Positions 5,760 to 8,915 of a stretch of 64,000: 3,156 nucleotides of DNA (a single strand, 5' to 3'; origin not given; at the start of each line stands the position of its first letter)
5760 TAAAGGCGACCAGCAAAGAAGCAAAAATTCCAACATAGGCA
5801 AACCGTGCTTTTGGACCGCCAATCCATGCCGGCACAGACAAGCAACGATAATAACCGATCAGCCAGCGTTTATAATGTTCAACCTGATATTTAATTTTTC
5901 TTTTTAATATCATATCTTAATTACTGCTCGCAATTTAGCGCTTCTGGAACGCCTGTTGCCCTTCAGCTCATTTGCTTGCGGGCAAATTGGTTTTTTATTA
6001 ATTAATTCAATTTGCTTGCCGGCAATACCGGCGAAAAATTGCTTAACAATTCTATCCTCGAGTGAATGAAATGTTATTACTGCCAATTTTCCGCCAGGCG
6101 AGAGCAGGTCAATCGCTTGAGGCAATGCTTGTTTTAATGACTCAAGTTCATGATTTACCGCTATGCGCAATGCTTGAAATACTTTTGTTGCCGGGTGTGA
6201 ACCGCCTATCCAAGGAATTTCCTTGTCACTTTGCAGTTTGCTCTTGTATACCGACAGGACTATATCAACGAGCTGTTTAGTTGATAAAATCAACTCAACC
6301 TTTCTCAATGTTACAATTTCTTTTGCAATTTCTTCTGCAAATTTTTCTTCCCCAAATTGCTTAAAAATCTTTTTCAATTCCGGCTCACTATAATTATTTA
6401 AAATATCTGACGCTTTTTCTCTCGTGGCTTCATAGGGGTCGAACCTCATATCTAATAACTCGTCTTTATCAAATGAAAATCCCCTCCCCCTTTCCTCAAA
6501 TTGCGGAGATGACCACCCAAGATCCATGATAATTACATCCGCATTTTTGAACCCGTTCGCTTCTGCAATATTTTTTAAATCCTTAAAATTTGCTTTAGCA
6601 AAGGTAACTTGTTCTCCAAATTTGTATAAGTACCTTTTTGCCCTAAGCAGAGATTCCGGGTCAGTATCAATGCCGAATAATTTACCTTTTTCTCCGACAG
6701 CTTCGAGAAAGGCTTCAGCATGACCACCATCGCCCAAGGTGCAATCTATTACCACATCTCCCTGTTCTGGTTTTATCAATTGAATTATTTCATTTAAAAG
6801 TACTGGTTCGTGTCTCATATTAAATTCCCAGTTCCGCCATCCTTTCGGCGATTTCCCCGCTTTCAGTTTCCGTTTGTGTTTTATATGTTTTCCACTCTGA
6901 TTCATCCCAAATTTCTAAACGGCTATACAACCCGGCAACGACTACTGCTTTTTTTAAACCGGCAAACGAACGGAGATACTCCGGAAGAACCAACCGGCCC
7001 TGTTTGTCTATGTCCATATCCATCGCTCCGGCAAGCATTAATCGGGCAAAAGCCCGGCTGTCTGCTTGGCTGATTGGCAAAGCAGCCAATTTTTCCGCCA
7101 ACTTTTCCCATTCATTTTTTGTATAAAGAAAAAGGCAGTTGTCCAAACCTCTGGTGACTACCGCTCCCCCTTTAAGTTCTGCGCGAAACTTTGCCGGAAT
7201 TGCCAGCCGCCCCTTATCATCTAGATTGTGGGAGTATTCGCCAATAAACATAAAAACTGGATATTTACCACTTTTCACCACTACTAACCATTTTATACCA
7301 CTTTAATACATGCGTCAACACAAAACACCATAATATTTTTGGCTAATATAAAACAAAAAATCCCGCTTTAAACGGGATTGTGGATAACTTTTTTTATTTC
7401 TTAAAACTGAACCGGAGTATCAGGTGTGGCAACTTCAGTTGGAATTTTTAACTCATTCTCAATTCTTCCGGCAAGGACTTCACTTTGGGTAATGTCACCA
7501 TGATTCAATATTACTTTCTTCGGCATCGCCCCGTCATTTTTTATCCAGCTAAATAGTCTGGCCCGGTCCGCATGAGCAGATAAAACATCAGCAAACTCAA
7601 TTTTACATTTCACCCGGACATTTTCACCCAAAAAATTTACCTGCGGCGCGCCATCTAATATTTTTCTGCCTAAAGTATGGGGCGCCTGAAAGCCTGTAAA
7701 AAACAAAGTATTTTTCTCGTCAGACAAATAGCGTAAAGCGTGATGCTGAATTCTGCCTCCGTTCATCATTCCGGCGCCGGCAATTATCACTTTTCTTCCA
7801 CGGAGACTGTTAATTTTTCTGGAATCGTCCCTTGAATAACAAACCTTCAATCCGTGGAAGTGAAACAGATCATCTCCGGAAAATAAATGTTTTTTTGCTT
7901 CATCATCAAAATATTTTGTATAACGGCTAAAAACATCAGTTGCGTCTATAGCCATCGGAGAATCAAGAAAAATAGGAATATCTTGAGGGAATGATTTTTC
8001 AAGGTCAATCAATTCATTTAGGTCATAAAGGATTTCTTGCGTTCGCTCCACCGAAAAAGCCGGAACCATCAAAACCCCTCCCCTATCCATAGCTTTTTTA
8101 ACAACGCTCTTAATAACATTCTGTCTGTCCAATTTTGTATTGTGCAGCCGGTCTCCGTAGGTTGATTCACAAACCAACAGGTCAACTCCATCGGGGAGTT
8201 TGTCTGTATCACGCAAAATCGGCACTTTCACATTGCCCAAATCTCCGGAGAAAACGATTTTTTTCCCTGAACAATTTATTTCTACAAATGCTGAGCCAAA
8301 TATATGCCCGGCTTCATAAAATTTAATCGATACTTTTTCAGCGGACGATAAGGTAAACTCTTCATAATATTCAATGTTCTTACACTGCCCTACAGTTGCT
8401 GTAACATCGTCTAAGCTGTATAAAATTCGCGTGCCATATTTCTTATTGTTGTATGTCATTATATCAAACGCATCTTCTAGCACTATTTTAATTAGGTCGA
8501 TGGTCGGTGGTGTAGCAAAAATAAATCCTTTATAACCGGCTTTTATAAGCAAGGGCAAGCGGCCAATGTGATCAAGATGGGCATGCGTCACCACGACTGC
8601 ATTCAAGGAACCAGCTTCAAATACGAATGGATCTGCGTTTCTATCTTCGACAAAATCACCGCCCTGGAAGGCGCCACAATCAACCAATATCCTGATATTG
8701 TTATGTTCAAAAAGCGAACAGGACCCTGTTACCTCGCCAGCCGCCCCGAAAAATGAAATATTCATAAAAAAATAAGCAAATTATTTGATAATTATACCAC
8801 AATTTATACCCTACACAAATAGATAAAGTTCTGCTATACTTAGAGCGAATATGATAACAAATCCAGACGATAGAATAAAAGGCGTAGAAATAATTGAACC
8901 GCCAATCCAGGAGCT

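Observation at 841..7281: Atypical dcw cluster with ftsI replaced by a membrane-anchored ClpC-like ATPase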

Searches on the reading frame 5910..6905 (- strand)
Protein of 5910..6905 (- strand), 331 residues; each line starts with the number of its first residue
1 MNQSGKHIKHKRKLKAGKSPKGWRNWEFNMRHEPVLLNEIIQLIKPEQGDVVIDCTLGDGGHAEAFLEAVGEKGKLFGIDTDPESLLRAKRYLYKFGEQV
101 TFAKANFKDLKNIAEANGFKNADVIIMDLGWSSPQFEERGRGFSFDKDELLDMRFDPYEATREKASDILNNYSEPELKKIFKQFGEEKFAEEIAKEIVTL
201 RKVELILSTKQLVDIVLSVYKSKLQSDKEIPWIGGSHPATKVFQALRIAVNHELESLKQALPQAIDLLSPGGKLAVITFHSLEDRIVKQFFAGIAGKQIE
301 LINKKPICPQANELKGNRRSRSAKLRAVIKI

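Call 3: search_protein_families(library=pfam, proteins=[window:5910-6905:-], max_evalue=0.01)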
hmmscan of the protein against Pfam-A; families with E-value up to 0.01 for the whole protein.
window:5910-6905:- (331 aa): 8 families
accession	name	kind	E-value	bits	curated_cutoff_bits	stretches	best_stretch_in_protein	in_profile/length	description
PF01795.25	Methyltransf_5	-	2.3e-99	333.2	27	1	29-330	1-308/309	MraW methylase family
PF13847.12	Methyltransf_31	-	9.4e-08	32.3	27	1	48-128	3-81/145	Methyltransferase domain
PF01728.25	FtsJ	-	3e-06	27.7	24.1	1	40-131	15-101/181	FtsJ-like methyltransferase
PF13649.12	Methyltransf_25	-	7.2e-06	27.1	27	1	52-112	1-60/97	Methyltransferase domain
PF01209.24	Ubie_methyltran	-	0.00029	20.7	20.1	0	40-114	39-114/233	ubiE/COQ5 methyltransferase family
PF08242.18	Methyltransf_12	-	0.004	18.3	30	0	58-127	6-71/98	Methyltransferase domain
PF08241.18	Methyltransf_11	-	0.0094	17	21.2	0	55-113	3-56/95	Methyltransferase domain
PF00107.32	ADH_zinc_N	-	0.0098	16.3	31.8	0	35-77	45-86/129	Zinc-binding dehydrogenase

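Call 4: search_protein_families(library=ncbifam, proteins=[window:5910-6905:-], max_evalue=0.01)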
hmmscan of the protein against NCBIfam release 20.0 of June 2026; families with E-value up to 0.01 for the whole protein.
window:5910-6905:- (331 aa): 12 families
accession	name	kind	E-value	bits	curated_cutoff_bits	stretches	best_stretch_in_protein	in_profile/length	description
TIGR00006.1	TIGR00006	equivalog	5.4e-89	298.7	154.3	1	30-329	5-308/310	16S rRNA (cytosine(1402)-N(4))-methyltransferase RsmH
NF053511.1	tRNA_U34_MnmM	equivalog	7.2e-09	35.4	135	1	47-131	16-98/183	tRNA 5-(aminomethyl)-2-thiouridylate-methyltransferase MnmM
NF001244.0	PRK00216.1-5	equivalog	3.7e-06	26.4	216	1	39-111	39-113/236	bifunctional demethylmenaquinone methyltransferase/2-methoxy-6-polyprenyl-1,4-benzoquinol methylase UbiE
NF008823.0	PRK11873.1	subfamily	2.1e-05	24.2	263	1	46-110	75-140/272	arsenite methyltransferase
NF040538.1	methyl_ArsM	equivalog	0.00049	19.3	500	1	48-108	61-121/356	arsinothricin biosynthesis methyltransferase ArsM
NF001556.0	PRK00377.1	equivalog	0.0006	19.7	238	1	47-106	39-100/198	cobalt-precorrin-6Y C(15)-methyltransferase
TIGR00438.1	rrmJ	equivalog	0.0011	18.6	300.15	1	37-129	23-106/188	23S rRNA (uridine(2552)-2'-O)-methyltransferase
NF011493.0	PRK14901.1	equivalog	0.0011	17.8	540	1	40-128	246-334/447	16S rRNA (cytosine(967)-C(5))-methyltransferase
NF041537.1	ArsM_AhpD_UU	exception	0.0023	16.8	510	1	47-110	75-139/345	arsenite methyltransferase/AhpD domain selenoprotein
NF001240.0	PRK00216.1-1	equivalog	0.0074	15.4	378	0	45-91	60-105/251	bifunctional demethylmenaquinone methyltransferase/2-methoxy-6-polyprenyl-1,4-benzoquinol methylase UbiE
NF010549.0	PRK13942.1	equivalog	0.0079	15.7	282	0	42-98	71-127/215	protein-L-isoaspartate O-methyltransferase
NF041536.1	ArsM_DUF2284_UU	exception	0.008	14.6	575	0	46-112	74-141/459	arsenite methyltransferase/DUF2284 domain selenoprotein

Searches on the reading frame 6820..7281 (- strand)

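Call 3: search_protein_families(library=pfam, proteins=[window:6820-7281:-], max_evalue=0.01)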
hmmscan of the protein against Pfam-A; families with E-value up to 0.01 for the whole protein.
window:6820-7281:- (153 aa): 1 family
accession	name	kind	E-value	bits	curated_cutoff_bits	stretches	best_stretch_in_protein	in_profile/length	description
PF02381.23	MraZ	-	5e-44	148.6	23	2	11-80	1-71/72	MraZ protein, putative antitoxin-like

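Call 4: search_protein_families(library=ncbifam, proteins=[window:6820-7281:-], max_evalue=0.01)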
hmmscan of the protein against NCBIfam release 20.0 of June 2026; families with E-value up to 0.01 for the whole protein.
window:6820-7281:- (153 aa): 7 families
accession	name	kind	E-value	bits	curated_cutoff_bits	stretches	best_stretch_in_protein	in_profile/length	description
TIGR00242.1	TIGR00242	equivalog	6.4e-46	155.9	98.35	1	11-151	1-142/144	division/cell wall cluster transcriptional repressor MraZ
NF001476.0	PRK00326.2-2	equivalog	6.9e-29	100.6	162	1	11-137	4-142/163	division/cell wall cluster transcriptional repressor MraZ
NF001482.0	PRK00326.3-4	equivalog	1.2e-27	96.6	168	1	11-152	1-159/160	division/cell wall cluster transcriptional repressor MraZ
NF001477.0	PRK00326.2-4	equivalog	4.3e-20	72.2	162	1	11-141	3-138/155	division/cell wall cluster transcriptional repressor MraZ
NF001475.0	PRK00326.2-1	equivalog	1.2e-11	44.7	257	1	11-137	3-134/149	division/cell wall cluster transcriptional repressor MraZ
NF001483.0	PRK00326.3-5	equivalog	4.3e-11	43.3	239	1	12-148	3-145/155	division/cell wall cluster transcriptional repressor MraZ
TIGR01439.1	lp_hng_hel_AbrB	domain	0.0026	17.4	28.3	0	21-36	5-20/44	transcriptional regulator, AbrB family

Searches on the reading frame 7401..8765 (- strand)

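Call 43: search_protein_families(library=pfam, proteins=[window:7401-8765:-], max_evalue=0.00001)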
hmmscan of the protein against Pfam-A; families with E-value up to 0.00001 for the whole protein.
window:7401-8765:- (454 aa): 5 families
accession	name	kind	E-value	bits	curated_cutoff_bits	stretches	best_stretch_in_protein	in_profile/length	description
PF10996.14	Beta-Casp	-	7.5e-37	127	27.7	1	242-369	1-120/120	Beta-Casp domain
PF16661.11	Lactamase_B_6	-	1.1e-14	54.6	27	1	19-184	2-170/193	Metallo-beta-lactamase superfamily domain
PF00753.33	Lactamase_B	-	8e-11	42.7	22.7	1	10-76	2-66/196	Metallo-beta-lactamase superfamily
PF07521.17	RMMBL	-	7.2e-10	39.2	21.6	1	383-444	2-61/63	Zn-dependent metallo-hydrolase RNA specificity domain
PF12706.13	Lactamase_B_2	-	1.4e-08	35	27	1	25-212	2-178/200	Beta-lactamase superfamily domain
